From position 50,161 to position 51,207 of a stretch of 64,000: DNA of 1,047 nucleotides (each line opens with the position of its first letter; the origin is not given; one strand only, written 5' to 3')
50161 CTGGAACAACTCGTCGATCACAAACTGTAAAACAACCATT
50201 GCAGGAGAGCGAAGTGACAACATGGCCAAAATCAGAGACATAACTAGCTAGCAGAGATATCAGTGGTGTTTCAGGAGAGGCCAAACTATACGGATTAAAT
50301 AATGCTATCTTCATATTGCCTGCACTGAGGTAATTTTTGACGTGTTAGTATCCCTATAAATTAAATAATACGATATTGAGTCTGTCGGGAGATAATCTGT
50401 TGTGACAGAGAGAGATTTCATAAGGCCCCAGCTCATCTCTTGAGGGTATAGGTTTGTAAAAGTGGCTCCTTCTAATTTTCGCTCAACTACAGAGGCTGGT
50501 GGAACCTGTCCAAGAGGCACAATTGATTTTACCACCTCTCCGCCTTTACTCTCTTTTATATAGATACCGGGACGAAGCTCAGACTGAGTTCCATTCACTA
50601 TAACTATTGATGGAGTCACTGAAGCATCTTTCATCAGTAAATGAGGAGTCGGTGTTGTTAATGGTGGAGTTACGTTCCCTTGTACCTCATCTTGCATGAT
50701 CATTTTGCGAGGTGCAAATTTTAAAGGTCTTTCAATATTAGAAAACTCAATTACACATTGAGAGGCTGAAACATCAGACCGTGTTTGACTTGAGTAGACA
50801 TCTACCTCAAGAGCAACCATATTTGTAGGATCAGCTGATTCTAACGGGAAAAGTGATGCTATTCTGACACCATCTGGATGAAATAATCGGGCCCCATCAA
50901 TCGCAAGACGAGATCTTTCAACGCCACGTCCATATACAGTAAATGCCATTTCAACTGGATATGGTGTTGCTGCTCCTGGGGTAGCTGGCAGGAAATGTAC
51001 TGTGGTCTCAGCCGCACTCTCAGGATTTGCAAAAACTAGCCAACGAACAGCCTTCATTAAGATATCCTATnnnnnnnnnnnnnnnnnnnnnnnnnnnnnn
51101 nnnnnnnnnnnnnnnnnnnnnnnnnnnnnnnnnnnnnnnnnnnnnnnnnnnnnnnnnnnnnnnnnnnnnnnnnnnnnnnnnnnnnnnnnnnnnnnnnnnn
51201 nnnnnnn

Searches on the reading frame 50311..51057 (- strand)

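Call 82: search_protein_families(library=pfam, proteins=[window:50311-51057:-], max_evalue=0.01)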
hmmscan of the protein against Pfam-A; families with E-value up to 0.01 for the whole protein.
window:50311-51057:- (248 aa): 1 family
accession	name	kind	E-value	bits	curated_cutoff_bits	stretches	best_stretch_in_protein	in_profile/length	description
PF24647.1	Phage_blade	-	0.0037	17.7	27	0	81-115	3-39/60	Phage blade protein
